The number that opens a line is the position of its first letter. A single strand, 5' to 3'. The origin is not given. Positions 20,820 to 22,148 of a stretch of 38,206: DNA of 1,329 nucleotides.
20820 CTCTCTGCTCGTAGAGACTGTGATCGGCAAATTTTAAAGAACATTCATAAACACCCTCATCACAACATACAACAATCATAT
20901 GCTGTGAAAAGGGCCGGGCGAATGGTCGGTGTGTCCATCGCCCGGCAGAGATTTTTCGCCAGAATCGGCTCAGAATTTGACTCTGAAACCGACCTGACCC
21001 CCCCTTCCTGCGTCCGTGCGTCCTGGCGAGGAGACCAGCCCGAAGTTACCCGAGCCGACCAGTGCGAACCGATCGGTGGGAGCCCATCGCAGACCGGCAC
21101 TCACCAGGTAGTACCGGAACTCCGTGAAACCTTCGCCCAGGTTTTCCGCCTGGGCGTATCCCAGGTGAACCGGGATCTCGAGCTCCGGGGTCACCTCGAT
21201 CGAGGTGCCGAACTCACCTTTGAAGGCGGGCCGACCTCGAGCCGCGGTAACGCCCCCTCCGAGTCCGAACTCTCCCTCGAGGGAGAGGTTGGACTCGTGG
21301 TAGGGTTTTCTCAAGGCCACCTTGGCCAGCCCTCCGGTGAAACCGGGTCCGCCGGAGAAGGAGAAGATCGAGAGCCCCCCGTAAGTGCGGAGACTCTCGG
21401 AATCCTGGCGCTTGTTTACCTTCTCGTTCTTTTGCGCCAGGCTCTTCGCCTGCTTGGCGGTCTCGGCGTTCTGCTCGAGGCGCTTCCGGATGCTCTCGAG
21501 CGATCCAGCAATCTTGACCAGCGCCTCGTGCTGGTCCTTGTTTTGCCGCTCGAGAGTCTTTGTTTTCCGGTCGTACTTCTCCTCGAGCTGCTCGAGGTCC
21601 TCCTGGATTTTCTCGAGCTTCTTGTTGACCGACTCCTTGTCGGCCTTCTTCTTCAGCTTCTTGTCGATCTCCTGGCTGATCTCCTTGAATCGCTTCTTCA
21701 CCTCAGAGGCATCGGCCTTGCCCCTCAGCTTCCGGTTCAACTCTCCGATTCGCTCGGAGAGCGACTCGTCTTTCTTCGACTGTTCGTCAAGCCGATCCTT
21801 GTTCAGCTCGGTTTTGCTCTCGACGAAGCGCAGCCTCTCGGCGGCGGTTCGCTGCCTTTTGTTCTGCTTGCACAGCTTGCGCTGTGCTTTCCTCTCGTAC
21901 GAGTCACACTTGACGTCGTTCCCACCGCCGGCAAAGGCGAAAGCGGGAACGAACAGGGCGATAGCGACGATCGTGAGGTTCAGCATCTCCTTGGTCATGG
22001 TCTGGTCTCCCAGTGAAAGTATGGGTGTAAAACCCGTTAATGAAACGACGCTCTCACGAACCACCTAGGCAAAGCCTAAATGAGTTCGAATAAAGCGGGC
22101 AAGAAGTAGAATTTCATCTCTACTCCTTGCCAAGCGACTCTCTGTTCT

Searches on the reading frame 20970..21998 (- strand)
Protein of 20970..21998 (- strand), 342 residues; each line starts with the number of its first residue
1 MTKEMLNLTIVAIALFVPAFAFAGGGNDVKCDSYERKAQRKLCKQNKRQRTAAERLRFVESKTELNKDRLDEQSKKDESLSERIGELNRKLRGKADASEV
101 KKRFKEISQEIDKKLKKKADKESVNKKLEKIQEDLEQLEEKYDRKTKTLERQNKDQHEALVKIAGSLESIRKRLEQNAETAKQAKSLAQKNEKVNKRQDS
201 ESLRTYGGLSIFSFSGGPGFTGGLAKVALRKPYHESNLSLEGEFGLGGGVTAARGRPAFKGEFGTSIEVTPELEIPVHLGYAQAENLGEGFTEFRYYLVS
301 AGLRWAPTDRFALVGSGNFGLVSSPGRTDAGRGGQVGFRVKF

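Call 7: search_protein_families(library=pfam, proteins=[window:20970-21998:-], max_evalue=0.01)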
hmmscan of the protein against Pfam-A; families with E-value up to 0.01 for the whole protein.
window:20970-21998:- (342 aa): 0 families

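Call 13: find_homologous_proteins(query=window:20970-21998:-)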
Query window:20970-21998:- (342 aa): 1 proteins with E <= 0.001 among 5691 candidates.
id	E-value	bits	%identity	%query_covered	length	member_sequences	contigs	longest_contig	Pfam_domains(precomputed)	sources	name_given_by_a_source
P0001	2.2e-216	735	100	100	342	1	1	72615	-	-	-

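Call 14: find_encoding_contigs(protein=P0001, flank=10000)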
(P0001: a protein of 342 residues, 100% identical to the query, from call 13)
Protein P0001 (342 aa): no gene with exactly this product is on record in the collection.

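Call 31: search_solved_structures(query=window:20970-21998:-, max_evalue=1)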
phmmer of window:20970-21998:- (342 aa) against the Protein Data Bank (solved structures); distinct sequences matched with E-value up to 1: 16.
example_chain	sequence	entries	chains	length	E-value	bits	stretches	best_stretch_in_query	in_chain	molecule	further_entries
7sau_A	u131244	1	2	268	0.0091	18.6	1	64-183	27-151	GldM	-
1it2_A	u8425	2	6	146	0.17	14.4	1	113-221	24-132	hemoglobin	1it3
8u39_G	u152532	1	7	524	0.25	13.9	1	90-139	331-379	60 kDa heat shock protein, mitochondrial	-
7l7s_H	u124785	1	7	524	0.25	13.9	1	90-139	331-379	60 kDa heat shock protein, mitochondrial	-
9shg_A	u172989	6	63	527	0.25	13.9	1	90-139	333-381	60 kDa heat shock protein, mitochondrial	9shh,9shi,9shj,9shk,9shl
8g7o_A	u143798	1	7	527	0.25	13.9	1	90-139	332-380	60 kDa heat shock protein, mitochondrial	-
6mrc_H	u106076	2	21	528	0.25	13.9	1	90-139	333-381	60 kDa heat shock protein, mitochondrial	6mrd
6ht7_J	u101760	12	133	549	0.26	13.8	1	90-139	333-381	60 kDa heat shock protein, mitochondrial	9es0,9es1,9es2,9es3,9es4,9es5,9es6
8g7j_A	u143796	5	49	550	0.26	13.8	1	90-139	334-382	60 kDa heat shock protein, mitochondrial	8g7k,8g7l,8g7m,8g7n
7azp_A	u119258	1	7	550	0.26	13.8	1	90-139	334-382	60 kDa heat shock protein, mitochondrial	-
9l8p_A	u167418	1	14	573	0.28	13.7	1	90-139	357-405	60 kDa heat shock protein, mitochondrial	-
4pj1_A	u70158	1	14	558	0.38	13.3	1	91-139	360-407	60 kDa heat shock protein, mitochondrial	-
6eri_BT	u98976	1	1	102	0.54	12.8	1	76-121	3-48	30S ribosomal protein S20, chloroplastic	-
11kc_A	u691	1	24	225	0.61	12.6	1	99-192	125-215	Designed nanoparticle O43-TM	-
5mmj_t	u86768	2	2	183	0.95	12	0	75-121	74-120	plastid ribosomal protein bS20c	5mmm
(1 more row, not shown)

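Call 39: predict_structure(protein=window:20970-21998:-)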
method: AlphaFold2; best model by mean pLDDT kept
length: 342 residues; sequences in the alignment: 1
mean_pLDDT: 52.7   pTM: 0.26
mean pLDDT of the five models: 52.7, 51.2, 50.6, 50.3, 45.2
residues with pLDDT >= 90: 2; 70-90: 92; 50-70: 70; < 50: 178
segments of 3 or more residues with pLDDT < 50: 1-9, 11-30, 33-35, 198-342
pLDDT, mean of each block of 10 residues (from residue 1): 45 46 45 51 59 59 64 68 72 59 74 65 76 85 87 84 82 86 81 59 35 32 34 35 33 31 29 29 33 31 30 33 34 33 28
secondary structure, 60 per line:
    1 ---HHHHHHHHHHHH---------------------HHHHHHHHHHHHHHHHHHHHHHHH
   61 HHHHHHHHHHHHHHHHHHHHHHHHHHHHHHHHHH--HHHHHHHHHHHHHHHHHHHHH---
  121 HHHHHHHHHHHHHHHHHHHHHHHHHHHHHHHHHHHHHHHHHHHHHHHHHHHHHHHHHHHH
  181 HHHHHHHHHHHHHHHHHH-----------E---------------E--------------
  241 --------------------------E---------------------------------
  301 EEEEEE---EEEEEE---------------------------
elements in order: H4-15 H37-94 H97-117 H121-198 E301-306 E310-315

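Call 41: search_protein_families(library=ncbifam, proteins=[window:20970-21998:-], max_evalue=1)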
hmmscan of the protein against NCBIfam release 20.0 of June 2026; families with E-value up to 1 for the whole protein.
window:20970-21998:- (342 aa): 14 families
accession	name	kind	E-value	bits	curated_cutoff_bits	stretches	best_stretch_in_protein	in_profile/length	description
NF045487.1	ASRP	equivalog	0.033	12.8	300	1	42-198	305-455/593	archaea-specific SMC-related protein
TIGR02168.1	SMC_prok_B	equivalog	0.037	11.7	567.35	1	36-196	277-439/1181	chromosome segregation protein SMC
NF010460.0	PRK13885.1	subfamily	0.064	12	370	1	3-56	2-54/299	conjugal transfer protein TrbG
NF011622.0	PRK15048.1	equivalog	0.1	11.7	900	1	151-194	291-334/553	methyl-accepting chemotaxis protein II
NF009344.0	PRK12705.1-1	equivalog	0.1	11.2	831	1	36-205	25-196/572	hypothetical protein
TIGR03513.1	GldL_gliding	equivalog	0.14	12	68.3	1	37-196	86-231/247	type IX secretion system motor protein PorL/GldL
NF007523.0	PRK10132.1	equivalog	0.17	12.6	157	1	118-185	4-72/108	hypothetical protein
NF040682.1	PorA_Arch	equivalog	0.18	10.7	550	1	117-174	221-279/387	pyruvate synthase subunit PorA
TIGR03348.1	VI_IcmF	equivalog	0.31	8.9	388.15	1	55-206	787-951/1168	type VI secretion system membrane subunit TssM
NF047351.1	lipase_YSIRK_Sa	exception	0.46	8.7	650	1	45-193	47-243/704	YSIRK-targeted triacylglycerol lipase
TIGR02169.1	SMC_prok_A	equivalog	0.61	7.6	729.4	1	30-196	306-473/1165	chromosome segregation protein SMC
NF007309.0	PRK09793.1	equivalog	0.83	8.5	903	1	151-195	289-333/533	methyl-accepting chemotaxis protein IV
TIGR00934.2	2a38euk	subfamily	0.93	7.7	441.9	0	41-197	149-407/834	TRK family potassium/sodium uptake transporter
NF045780.1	TrlF_fam_ATP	equivalog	0.97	8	350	0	56-193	451-673/944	TrlF family AAA-like ATPase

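Call 43: search_protein_representatives(protein=window:20970-21998:-)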
Query: 342 residues. Proteins with E-value up to 0.001 (for the whole library): 4; up to 1e-10: 3; up to 1e-30: 3. The best 4 are listed.
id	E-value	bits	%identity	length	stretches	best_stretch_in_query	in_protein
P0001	6.9e-217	735.2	100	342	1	1-342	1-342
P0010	3.3e-34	135.1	37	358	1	6-339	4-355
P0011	8.4e-31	123.9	34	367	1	5-340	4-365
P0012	4.5e-04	36.1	32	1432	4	75-155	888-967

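Call 45: find_encoding_contigs(protein=P0010, flank=10000)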
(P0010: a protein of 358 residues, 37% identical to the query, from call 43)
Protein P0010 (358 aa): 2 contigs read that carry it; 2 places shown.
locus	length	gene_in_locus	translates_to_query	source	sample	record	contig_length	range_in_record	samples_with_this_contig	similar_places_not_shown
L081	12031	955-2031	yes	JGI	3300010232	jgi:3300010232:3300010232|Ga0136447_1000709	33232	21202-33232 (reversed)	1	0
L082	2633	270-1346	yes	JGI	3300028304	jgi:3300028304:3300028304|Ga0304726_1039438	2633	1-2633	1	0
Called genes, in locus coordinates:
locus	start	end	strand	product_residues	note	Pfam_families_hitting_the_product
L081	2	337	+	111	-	?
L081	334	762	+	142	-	-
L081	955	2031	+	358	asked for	-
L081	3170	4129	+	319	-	PF02412:TSP_3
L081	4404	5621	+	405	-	PF02412:TSP_3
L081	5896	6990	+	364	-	-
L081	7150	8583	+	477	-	PF04932:Wzy_C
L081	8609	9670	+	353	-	PF13439:Glyco_transf_4, PF13579:Glyco_trans_4_4, PF20706:GT4-conflict, PF00534:Glycos_transf_1, PF13692:Glyco_trans_1_4, PF13524:Glyco_trans_1_2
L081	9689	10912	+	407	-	PF13439:Glyco_transf_4, PF00534:Glycos_transf_1, PF13692:Glyco_trans_1_4, PF13524:Glyco_trans_1_2 (weak)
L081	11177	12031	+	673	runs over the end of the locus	PF14885:GHL15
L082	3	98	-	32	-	?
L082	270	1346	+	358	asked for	-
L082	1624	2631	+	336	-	?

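Call 48: find_encoding_contigs(protein=P0011, flank=10000)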
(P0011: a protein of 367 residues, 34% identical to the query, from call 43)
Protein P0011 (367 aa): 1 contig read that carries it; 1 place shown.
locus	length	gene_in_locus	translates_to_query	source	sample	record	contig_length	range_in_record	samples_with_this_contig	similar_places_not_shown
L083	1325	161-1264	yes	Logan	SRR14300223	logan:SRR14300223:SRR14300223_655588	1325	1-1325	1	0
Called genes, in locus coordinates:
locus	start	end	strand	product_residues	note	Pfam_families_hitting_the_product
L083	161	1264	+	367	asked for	-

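Call 57: find_related_loci(query=A1, collection=genome_contigs, flank=10000)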
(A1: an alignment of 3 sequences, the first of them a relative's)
Query A1 (342 aa) in genome_contigs; peptide patterns used: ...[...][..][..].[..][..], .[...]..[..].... (x = any residue, [..] = any of these).
190 stretches matched a pattern, but none encodes a relative of the query by tblastn (E <= 1e-3).

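Call 58: find_related_loci(query=A1, collection=metagenome_contigs, flank=10000)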
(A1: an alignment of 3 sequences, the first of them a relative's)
Query A1 (342 aa) in metagenome_contigs; peptide patterns used: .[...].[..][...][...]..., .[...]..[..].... (x = any residue, [..] = any of these).
147 stretches matched a pattern; 1 encode a relative of the query (tblastn E <= 1e-3); 1 distinct loci.
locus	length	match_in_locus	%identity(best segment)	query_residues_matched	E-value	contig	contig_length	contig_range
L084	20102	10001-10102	50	31-63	2e-5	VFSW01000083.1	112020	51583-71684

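Call 84: predict_structure(alignment_id=A1)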
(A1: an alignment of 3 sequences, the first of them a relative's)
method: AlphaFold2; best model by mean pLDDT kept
length: 342 residues; sequences in the alignment: 3
mean_pLDDT: 57.3   pTM: 0.32
mean pLDDT of the five models: 57.3, 52.6, 51.9, 49.8, 43.2
residues with pLDDT >= 90: 0; 70-90: 49; 50-70: 216; < 50: 77
segments of 3 or more residues with pLDDT < 50: 1-44, 94-96, 117-120, 190-203, 233-236, 289-291
pLDDT, mean of each block of 10 residues (from residue 1): 32 32 29 42 50 57 64 71 66 51 64 52 63 72 69 61 58 64 55 40 52 53 57 50 56 59 63 69 58 62 74 72 63 67 65
secondary structure, 60 per line:
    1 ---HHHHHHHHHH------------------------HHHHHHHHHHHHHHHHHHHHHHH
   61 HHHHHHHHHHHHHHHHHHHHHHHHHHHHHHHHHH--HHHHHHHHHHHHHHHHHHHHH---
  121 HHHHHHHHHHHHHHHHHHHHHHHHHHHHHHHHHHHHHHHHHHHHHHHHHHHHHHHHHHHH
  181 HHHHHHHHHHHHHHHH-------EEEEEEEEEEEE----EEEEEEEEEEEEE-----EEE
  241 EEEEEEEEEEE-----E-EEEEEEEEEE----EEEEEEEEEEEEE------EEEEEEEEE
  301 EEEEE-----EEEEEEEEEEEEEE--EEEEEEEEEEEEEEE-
elements in order: H4-13 H38-94 H97-117 H121-196 E204-215 E220-232 E238-251 E259-268 E273-285 E292-305 E311-324 E327-341

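Call 87: fold_search(model_id=the predicted structure, library=pdb)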
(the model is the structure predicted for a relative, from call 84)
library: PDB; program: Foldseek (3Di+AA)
matches with E <= 10: 1028; with E <= 0.001: 6
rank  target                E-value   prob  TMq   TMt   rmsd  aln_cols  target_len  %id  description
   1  6x9z                  1.0e-04  1.00  0.27  0.67   5.1       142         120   13  De novo design of transmembrane beta-barrels (released 2021-02-17)
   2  1p4t                  3.0e-04  1.00  0.26  0.46   6.0       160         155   16  Crystal structure of Neisserial surface protein A (NspA) (released 2003-07-22)
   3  8wv0_A                4.0e-04  1.00  0.22  0.22   9.8       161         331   16  Outer membrane porin of Burkholderia pseudomallei (BpsOmp38) (released 2024-10-30)
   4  8wv0_B                4.2e-04  1.00  0.21  0.22   7.3       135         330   15  Outer membrane porin of Burkholderia pseudomallei (BpsOmp38) (released 2024-10-30)
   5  2n2l_MODEL_1_A        5.3e-04  1.00  0.26  0.49   7.1       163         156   13  NMR structure of yersinia pestis ail (attachment invasion locus) in decylphosphocholine micelles calculated wi (released 2015-07-22)
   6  4rlc                  8.6e-04  1.00  0.25  0.53   6.3       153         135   12  Crystal structure of the N-terminal beta-barrel domain of Pseudomonas aeruginosa OprF (released 2015-04-22)
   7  4fqe                  1.1e-03  1.00  0.21  0.37  12.3       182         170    9  KdgM porin (released 2013-06-26)
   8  2mnh_MODEL_1_A        1.3e-03  1.00  0.27  0.53   5.9       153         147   16  Refined structure of outer membrane protein x in nanodisc by measuring residual dipolar couplings (released 2015-03-18)
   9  3a2s_X                1.3e-03  1.00  0.21  0.21  16.5       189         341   13  Crystal Structure of outer membrane protein PorB from Neisseria meningitidis in complex with sucrose (released 2010-04-07)
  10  2ge4_MODEL_1_A        1.3e-03  1.00  0.24  0.41   8.0       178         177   16  High-resolution solution structure of outer membrane protein A transmembrane domain (released 2006-04-11)
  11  3wi5                  1.3e-03  1.00  0.21  0.22  10.4       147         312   13  Crystal structure of the Loop 7 mutant PorB from Neisseria meningitidis serogroup B (released 2014-01-01)
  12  1qj9                  1.5e-03  1.00  0.24  0.47   7.1       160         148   16  CRYSTAL STRUCTURE OF THE OUTER MEMBRANE PROTEIN OMPX FROM ESCHERICHIA COLI (released 1999-10-06)
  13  8qxp                  1.6e-03  1.00  0.24  0.40   8.8       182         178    8  Crystal structure of the outer membrane porin OmpW from Klebsiella pneumoniae (released 2024-01-24)
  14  2fgq                  1.8e-03  1.00  0.21  0.21  11.4       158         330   15  High resolution X-ray structure of Omp32 in complex with malate (released 2006-01-31)
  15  2wjr                  1.8e-03  0.99  0.21  0.31  13.6       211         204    7  NanC porin structure in rhombohedral crystal form. (released 2009-10-13)
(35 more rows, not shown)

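Call 102: find_related_loci(query=A1, collection=viral_contigs, flank=8000)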
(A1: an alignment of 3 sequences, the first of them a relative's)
Query A1 (342 aa) in viral_contigs; peptide patterns used: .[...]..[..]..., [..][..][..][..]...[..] (x = any residue, [..] = any of these).
66 stretches matched a pattern, but none encodes a relative of the query by tblastn (E <= 1e-3).

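Call 103: list_cluster_members(proteins=[P0010, P0011, L081:334-762:+, L081:4404-5621:+, L081:7150-8583:+])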
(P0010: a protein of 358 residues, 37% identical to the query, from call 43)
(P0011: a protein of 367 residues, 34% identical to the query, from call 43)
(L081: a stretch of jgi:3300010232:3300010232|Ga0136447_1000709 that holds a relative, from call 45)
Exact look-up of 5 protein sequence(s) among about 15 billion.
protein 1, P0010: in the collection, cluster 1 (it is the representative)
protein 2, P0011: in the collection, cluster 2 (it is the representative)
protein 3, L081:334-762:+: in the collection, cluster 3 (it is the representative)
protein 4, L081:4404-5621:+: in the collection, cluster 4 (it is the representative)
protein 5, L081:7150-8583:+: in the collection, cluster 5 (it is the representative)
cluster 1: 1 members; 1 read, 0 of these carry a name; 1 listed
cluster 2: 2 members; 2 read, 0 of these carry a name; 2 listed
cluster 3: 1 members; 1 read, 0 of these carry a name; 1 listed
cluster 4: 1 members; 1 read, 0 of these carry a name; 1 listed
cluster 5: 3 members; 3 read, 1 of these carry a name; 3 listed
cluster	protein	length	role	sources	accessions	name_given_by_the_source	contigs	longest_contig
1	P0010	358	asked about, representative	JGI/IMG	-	-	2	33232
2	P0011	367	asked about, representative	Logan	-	-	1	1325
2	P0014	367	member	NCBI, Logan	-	-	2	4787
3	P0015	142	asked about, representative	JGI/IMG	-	-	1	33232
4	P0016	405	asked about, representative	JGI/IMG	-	-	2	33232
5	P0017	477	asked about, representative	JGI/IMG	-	-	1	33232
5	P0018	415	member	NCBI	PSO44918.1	MAG: hypothetical protein BRC22_01720, partial [Parcubacteria group bacterium QH_9_35_7]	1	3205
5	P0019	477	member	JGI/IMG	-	-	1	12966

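Call 104: find_encoding_contigs(protein=P0014, flank=10000)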
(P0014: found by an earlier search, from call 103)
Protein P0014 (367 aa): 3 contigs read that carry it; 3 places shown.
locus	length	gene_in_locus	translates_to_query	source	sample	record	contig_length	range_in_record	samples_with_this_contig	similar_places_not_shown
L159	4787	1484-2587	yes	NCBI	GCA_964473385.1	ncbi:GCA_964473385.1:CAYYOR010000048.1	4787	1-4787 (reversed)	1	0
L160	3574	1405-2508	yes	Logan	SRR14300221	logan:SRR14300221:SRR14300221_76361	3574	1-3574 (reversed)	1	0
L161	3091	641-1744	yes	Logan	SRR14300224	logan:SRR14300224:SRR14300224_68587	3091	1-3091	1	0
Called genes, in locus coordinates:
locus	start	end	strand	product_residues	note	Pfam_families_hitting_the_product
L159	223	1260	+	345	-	-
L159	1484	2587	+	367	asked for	-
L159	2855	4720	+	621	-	PF11617:Cu-binding_MopE, PF02412:TSP_3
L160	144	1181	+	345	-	-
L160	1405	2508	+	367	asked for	-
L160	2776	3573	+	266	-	?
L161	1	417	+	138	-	?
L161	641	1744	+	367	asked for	-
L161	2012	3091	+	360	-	?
